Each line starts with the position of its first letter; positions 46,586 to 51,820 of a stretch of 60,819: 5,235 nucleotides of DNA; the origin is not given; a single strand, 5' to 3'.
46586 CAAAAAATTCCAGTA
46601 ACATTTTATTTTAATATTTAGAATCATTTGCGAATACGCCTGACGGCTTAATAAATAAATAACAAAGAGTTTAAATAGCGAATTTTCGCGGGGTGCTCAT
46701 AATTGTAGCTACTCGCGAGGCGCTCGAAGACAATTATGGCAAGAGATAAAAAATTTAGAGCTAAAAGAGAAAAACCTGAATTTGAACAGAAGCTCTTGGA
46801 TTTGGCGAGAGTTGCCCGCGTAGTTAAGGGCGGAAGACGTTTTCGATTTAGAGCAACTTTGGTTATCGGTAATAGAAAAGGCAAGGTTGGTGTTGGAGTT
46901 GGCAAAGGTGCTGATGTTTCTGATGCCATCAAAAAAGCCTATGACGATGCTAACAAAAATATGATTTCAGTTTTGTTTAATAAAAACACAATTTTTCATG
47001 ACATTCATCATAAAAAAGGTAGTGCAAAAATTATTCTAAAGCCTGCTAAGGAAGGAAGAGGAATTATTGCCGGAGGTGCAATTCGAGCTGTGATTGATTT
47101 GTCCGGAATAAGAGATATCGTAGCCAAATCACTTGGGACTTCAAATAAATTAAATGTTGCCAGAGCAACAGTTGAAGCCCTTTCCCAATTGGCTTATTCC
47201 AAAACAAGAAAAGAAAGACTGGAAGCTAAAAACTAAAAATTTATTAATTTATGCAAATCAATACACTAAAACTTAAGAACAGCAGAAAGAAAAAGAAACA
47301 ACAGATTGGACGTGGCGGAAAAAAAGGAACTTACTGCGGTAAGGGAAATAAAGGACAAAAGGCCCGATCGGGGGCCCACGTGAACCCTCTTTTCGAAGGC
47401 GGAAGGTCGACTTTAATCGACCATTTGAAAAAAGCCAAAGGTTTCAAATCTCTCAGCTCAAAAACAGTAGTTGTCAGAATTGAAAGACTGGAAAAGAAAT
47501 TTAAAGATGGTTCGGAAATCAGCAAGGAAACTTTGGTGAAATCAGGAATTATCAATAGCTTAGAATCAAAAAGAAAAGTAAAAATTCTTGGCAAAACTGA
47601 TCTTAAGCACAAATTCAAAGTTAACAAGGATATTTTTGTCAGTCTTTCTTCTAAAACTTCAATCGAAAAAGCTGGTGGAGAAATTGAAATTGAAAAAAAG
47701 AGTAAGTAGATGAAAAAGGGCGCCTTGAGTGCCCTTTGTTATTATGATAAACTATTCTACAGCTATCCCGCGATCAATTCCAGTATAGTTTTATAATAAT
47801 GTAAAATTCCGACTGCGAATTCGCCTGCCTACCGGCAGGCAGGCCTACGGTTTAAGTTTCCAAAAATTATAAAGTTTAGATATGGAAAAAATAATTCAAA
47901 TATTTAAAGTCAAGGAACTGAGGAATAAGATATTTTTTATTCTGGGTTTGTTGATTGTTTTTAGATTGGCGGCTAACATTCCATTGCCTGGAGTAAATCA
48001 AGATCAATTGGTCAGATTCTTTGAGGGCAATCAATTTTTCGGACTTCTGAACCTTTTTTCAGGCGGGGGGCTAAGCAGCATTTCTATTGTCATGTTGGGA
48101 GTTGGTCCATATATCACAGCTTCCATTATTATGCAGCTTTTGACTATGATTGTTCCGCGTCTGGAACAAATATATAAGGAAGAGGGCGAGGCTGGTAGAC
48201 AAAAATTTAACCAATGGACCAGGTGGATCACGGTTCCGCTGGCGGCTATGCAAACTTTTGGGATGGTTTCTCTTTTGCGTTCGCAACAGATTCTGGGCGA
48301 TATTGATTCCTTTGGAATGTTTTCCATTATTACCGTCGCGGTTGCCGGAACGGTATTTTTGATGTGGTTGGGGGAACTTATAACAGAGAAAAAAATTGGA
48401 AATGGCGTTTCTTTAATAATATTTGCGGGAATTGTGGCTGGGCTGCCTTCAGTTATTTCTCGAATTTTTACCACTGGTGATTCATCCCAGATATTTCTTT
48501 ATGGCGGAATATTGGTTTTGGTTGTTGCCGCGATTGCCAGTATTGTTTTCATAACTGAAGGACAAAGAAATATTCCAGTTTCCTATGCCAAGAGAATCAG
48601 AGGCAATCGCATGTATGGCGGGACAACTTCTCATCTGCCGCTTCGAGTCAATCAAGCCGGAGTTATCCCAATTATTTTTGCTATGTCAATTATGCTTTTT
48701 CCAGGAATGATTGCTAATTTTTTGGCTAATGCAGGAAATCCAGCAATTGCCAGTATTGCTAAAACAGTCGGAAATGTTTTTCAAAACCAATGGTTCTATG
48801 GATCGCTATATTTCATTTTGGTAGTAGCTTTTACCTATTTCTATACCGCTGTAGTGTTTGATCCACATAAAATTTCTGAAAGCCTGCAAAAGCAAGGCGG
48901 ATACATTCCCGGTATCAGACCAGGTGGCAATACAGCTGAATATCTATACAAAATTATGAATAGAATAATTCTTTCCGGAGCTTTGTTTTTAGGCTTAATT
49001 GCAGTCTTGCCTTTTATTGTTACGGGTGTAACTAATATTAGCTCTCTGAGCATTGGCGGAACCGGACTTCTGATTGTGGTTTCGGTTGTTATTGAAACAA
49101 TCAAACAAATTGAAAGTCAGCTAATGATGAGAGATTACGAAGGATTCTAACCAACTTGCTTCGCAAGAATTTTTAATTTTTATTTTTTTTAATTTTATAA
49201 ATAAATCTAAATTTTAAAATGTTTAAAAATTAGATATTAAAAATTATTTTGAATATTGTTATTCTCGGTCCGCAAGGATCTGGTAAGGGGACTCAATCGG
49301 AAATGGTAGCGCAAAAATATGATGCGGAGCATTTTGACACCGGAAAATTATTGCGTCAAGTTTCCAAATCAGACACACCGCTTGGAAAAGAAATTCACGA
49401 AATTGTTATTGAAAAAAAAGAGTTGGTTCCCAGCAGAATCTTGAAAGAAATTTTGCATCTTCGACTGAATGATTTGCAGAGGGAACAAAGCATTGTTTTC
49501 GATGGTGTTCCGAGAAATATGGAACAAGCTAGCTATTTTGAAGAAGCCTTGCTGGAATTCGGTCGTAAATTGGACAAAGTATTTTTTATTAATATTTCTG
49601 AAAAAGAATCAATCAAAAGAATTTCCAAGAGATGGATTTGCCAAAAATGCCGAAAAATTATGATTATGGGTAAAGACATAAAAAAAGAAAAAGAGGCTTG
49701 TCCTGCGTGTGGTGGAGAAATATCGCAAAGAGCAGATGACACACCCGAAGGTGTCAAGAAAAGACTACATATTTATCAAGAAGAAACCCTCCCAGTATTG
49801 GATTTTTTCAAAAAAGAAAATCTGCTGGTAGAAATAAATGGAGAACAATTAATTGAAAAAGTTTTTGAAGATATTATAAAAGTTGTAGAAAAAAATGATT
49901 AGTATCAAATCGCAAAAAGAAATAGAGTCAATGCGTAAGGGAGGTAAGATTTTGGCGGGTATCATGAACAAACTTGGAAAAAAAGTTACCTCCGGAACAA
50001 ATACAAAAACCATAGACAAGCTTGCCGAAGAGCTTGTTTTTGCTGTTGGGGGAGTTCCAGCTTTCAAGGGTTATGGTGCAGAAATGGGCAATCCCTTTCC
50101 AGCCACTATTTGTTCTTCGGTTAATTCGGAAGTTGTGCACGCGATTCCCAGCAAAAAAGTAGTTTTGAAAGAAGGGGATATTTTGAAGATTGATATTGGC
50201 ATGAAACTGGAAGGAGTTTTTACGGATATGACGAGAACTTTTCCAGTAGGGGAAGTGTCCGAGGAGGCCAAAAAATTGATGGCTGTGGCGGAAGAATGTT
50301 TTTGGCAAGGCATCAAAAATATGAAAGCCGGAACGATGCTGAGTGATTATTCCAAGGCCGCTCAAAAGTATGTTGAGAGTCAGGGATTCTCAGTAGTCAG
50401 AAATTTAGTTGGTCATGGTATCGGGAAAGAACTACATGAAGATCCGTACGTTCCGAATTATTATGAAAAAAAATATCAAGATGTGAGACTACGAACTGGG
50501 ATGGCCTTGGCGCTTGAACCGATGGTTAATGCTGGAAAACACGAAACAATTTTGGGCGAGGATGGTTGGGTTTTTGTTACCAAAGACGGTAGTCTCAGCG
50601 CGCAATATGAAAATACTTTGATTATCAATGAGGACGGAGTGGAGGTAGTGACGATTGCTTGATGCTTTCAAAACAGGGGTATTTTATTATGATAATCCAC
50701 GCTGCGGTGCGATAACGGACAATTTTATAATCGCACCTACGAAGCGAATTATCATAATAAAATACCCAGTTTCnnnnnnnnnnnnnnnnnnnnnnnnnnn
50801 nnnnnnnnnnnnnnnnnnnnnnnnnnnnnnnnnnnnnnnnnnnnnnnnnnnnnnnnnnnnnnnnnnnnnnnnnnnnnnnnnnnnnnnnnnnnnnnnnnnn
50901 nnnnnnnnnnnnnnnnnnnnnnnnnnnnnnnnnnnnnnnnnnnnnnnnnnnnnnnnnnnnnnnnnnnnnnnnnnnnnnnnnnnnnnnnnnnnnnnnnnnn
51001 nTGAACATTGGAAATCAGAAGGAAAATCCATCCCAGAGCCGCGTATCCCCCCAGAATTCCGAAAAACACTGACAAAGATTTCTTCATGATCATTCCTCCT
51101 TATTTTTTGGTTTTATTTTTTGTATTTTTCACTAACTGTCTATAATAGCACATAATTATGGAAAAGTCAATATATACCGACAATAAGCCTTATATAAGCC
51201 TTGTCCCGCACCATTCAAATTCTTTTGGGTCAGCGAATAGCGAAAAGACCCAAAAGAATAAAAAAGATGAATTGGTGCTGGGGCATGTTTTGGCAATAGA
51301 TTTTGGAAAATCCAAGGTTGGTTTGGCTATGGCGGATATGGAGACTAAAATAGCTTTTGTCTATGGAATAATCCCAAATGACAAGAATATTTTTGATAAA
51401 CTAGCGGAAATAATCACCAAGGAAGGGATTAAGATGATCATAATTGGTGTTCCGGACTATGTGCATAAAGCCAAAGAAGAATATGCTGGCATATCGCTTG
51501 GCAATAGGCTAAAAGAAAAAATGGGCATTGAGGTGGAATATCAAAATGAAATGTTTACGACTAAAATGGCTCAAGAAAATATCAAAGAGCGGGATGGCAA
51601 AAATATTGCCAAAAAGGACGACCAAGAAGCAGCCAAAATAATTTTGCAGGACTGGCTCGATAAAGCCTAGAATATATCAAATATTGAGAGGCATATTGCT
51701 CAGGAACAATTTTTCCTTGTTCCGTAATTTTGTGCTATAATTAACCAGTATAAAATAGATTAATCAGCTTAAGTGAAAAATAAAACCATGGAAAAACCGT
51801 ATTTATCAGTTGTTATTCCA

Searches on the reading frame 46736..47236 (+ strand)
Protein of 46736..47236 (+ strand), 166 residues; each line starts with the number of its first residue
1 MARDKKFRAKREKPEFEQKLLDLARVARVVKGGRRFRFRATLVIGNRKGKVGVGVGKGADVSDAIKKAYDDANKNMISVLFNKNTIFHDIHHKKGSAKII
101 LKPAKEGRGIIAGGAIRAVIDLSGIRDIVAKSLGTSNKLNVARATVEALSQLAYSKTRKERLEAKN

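Call 69: search_protein_families(library=pfam, proteins=[window:46736-47236:+], max_evalue=0.001)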
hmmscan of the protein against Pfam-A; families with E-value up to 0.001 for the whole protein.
window:46736-47236:+ (166 aa): 2 families
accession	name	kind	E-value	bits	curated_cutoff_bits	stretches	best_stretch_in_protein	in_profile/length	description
PF00333.26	Ribosomal_S5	-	1.5e-24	86.2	27.1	1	16-79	1-64/65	Ribosomal protein S5, N-terminal domain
PF03719.21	Ribosomal_S5_C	-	8.4e-24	83.3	21.5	1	93-153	2-62/71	Ribosomal protein S5, C-terminal domain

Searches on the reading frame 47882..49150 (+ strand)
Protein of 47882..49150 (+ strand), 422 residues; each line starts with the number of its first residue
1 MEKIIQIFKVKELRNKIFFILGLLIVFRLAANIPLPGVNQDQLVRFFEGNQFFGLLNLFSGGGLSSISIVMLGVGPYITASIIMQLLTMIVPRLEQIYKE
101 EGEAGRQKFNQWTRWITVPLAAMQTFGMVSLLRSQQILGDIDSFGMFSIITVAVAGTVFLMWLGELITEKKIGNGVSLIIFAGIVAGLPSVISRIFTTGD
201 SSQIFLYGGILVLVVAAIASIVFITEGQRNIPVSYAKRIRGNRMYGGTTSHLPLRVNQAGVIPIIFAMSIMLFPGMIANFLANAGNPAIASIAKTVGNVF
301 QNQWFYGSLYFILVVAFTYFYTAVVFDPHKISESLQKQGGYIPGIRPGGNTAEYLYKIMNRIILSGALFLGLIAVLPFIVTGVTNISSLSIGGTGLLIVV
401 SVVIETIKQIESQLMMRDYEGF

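Call 69: search_protein_families(library=pfam, proteins=[window:47882-49150:+], max_evalue=0.001)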
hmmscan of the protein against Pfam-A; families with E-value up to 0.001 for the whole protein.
window:47882-49150:+ (422 aa): 1 family
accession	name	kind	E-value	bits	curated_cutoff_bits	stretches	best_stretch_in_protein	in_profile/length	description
PF00344.25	SecY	-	1.7e-105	353.2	32.2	1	68-407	1-306/306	SecY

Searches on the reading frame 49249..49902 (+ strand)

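Call 72: search_protein_families(library=pfam, proteins=[window:49249-49902:+], max_evalue=0.01)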
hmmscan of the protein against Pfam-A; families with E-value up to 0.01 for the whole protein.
window:49249-49902:+ (217 aa): 7 families
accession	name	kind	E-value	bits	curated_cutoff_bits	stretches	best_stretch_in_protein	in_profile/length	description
PF00406.28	ADK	-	7.6e-38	130.4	26.8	1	5-191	1-150/151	Adenylate kinase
PF13207.12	AAA_17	-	3.9e-19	69.7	27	1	6-128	1-122/136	AAA domain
PF02223.23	Thymidylate_kin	-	2.3e-06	27.9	27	1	7-65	3-58/185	Thymidylate kinase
PF13238.12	AAA_18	-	6.2e-06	27.1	29.4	1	3-128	1-111/128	AAA domain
PF02224.24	Cytidylate_kin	-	5e-05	23.5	26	1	3-38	1-36/211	Cytidylate kinase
PF06414.18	Zeta_toxin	-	0.00018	21.5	22.3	0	77-132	93-147/199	Zeta toxin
PF05191.20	ADK_lid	-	0.004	17.4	26.6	0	128-163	1-36/36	Adenylate kinase, active site lid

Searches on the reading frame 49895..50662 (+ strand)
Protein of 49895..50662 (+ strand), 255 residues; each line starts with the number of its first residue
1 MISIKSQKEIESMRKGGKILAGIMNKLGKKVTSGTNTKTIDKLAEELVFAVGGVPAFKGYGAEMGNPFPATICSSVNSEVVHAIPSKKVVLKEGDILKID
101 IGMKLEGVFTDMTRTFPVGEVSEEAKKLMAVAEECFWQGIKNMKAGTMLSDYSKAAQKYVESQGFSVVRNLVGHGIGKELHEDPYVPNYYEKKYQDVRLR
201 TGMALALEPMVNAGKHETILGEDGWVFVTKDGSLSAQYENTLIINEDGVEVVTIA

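Call 72: search_protein_families(library=pfam, proteins=[window:49895-50662:+], max_evalue=0.01)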
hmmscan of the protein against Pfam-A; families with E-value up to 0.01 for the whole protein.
window:49895-50662:+ (255 aa): 1 family
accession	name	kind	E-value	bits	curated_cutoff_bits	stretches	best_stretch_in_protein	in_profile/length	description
PF00557.29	Peptidase_M24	-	1e-47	163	23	1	11-246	1-208/208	Metallopeptidase family M24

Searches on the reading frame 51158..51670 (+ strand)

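Call 72: search_protein_families(library=pfam, proteins=[window:51158-51670:+], max_evalue=0.01)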
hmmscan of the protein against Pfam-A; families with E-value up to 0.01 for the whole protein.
window:51158-51670:+ (170 aa): 1 family
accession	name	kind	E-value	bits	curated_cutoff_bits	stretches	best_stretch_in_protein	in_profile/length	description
PF03652.20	RuvX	-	4.3e-25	89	29.2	1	43-168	2-133/134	Holliday junction resolvase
